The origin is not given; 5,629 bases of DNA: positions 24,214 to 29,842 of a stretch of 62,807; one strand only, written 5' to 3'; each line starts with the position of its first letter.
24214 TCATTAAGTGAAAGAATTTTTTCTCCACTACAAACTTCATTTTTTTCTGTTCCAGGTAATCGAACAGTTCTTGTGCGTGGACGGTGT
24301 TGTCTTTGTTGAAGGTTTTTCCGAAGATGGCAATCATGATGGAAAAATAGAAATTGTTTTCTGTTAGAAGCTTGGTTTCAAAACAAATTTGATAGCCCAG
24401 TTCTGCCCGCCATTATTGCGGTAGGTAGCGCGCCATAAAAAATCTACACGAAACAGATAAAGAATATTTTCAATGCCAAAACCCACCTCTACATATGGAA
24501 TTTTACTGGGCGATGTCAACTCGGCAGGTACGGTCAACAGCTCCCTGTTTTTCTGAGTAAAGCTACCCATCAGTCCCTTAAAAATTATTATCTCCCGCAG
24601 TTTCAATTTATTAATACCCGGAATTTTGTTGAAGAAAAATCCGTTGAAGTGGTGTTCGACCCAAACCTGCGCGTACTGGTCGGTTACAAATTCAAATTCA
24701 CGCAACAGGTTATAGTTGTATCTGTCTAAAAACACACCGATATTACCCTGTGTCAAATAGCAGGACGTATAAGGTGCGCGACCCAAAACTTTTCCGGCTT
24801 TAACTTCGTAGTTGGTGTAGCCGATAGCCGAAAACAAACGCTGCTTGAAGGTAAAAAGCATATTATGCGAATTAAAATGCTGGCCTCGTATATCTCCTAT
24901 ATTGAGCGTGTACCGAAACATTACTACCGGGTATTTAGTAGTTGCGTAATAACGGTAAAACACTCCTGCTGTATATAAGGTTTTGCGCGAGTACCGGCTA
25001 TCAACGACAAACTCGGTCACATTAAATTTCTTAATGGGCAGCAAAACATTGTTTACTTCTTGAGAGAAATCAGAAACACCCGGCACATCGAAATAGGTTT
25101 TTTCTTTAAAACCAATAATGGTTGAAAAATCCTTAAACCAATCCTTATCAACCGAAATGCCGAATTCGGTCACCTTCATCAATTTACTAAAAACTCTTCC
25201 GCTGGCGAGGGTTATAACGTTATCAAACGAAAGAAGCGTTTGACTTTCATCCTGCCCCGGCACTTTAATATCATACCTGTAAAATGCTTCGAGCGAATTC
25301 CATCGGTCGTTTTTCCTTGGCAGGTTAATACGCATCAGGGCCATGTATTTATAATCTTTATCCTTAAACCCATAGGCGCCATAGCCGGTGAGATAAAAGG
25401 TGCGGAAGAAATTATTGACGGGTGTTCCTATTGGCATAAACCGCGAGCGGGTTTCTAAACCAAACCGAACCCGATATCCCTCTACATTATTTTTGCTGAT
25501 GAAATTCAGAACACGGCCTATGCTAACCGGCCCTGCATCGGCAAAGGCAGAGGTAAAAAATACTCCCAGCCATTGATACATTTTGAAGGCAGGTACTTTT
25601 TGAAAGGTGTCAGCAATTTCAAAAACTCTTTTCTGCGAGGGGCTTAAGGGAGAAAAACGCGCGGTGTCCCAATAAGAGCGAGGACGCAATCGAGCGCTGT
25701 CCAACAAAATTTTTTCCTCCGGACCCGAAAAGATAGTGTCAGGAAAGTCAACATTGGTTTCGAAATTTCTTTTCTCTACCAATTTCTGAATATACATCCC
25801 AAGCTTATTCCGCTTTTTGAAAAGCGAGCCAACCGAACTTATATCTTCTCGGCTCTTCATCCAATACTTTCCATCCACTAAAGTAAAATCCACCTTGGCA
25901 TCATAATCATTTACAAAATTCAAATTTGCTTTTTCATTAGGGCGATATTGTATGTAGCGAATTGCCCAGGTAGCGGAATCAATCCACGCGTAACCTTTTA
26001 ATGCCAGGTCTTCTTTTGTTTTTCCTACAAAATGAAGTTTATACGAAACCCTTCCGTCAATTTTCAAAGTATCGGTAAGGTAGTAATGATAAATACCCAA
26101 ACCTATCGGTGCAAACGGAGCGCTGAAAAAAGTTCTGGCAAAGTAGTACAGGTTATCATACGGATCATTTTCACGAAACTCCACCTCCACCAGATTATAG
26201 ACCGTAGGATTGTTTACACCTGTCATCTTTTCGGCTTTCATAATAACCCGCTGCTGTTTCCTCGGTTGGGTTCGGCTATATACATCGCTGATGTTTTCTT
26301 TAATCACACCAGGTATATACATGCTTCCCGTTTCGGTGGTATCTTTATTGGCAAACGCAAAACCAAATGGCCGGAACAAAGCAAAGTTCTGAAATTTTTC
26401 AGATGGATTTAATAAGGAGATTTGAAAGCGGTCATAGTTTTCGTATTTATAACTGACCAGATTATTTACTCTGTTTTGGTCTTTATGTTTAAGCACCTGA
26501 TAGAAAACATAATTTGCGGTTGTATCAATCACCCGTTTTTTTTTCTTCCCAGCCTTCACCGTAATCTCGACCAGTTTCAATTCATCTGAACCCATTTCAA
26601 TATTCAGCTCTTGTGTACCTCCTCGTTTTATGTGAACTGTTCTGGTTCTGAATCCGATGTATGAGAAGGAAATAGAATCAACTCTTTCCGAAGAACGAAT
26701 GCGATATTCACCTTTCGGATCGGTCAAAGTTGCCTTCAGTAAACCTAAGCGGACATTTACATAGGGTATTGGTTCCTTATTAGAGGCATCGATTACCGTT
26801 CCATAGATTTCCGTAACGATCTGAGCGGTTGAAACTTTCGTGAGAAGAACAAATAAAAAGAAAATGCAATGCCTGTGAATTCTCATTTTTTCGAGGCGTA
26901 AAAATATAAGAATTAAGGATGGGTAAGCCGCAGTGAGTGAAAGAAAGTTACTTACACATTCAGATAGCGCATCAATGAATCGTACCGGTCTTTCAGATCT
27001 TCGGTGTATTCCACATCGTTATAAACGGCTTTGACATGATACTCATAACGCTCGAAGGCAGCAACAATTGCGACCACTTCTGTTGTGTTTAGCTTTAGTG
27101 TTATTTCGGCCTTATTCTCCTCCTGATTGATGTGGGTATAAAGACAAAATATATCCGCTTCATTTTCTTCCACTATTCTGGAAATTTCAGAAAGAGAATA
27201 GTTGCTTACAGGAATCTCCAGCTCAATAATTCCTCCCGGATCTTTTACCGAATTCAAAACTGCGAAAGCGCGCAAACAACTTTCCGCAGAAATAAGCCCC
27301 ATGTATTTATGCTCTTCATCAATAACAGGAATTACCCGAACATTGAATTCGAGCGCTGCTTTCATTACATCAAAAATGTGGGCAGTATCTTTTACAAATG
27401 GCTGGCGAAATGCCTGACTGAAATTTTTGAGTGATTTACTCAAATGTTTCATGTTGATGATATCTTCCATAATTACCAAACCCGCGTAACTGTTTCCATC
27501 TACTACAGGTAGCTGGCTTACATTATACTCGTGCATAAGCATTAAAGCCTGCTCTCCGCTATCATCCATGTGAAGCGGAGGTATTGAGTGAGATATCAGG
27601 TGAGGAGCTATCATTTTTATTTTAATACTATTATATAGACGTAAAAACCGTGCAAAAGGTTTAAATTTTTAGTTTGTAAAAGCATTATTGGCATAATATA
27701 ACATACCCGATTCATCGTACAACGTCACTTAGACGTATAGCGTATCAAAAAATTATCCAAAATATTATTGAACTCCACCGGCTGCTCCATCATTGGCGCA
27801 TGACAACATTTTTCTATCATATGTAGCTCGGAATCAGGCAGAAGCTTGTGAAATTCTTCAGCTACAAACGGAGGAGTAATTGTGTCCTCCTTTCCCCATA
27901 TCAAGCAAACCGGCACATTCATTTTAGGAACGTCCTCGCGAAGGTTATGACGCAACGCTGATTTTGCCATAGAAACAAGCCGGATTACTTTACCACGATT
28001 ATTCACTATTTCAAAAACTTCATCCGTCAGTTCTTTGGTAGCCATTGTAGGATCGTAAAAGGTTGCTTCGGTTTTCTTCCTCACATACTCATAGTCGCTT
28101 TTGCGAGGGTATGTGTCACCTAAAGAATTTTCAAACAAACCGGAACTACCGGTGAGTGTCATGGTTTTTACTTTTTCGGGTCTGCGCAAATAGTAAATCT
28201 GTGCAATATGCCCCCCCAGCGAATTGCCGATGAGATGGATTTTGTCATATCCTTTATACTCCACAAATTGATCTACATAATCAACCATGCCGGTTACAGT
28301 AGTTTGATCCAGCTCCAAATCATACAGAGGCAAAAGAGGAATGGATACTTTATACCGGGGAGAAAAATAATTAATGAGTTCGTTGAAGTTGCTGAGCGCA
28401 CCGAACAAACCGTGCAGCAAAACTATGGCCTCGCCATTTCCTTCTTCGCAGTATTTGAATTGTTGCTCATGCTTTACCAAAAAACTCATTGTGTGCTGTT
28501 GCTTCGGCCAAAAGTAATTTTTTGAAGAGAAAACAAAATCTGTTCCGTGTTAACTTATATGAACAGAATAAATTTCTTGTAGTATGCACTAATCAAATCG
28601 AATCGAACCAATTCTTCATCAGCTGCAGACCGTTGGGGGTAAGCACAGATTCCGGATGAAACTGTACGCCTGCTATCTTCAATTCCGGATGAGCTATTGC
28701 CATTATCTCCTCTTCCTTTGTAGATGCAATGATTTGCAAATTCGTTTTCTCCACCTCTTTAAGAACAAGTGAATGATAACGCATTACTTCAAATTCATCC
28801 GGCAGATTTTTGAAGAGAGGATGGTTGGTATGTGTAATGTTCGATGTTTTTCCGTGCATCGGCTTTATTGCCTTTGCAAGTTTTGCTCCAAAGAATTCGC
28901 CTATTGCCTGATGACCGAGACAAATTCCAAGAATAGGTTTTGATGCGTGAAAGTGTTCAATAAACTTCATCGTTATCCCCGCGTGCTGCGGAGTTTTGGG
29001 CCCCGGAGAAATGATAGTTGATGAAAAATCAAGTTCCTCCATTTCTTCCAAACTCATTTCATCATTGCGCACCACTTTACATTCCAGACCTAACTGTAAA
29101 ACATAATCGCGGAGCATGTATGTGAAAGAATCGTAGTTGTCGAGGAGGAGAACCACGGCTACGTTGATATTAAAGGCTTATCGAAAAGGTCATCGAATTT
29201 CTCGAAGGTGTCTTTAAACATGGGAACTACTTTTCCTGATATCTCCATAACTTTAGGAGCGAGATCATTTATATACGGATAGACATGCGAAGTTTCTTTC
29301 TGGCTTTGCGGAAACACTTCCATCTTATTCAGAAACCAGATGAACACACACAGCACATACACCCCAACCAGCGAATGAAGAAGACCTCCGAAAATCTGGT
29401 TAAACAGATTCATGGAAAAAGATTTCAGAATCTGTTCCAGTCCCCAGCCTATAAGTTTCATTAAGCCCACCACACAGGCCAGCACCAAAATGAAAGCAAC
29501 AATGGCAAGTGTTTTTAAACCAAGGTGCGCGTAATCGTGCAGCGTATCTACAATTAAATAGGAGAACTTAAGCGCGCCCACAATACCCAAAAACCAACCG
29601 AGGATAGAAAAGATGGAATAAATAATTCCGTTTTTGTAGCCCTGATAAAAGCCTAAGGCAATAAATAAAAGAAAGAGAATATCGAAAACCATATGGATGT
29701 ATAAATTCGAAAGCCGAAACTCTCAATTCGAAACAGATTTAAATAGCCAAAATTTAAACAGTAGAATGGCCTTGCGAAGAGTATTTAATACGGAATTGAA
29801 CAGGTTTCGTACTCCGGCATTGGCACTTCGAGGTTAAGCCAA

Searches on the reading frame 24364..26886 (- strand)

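Call 77: search_protein_families(library=pfam, proteins=[window:24364-26886:-], max_evalue=0.001)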
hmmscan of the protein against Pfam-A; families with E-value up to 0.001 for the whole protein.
window:24364-26886:- (840 aa): 3 families
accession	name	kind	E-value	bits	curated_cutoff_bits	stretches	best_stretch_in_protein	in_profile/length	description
PF18939.6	DUF5686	-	4.4e-33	115.1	39.2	1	131-773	5-655/669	Family of unknown function (DUF5686)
PF13715.12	CarbopepD_reg_2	-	1.9e-14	53.9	32.2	1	27-110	1-88/88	CarboxypepD_reg-like domain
PF13620.12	CarboxypepD_reg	-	2e-10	41.3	32.3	1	27-98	2-81/82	Carboxypeptidase regulatory-like domain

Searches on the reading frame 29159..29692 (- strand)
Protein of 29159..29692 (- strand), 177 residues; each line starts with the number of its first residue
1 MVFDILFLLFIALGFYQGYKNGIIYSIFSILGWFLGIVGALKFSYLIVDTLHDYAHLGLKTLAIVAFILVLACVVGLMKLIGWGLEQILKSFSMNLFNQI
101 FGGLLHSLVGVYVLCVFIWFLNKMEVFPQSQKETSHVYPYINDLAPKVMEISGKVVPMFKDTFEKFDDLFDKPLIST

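Call 16: search_protein_families(library=pfam, proteins=[window:29159-29692:-], max_evalue=0.01)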
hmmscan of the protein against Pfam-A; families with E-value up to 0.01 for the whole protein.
window:29159-29692:- (177 aa): 2 families
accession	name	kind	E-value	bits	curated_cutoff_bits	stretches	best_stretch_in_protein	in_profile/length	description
PF02674.22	Colicin_V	-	9.4e-23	81.2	29.3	1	3-146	1-144/144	Colicin V production protein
PF18920.5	DUF5671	-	0.0051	17.1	28.4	0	63-119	5-63/132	Domain of unknown function (DUF5671)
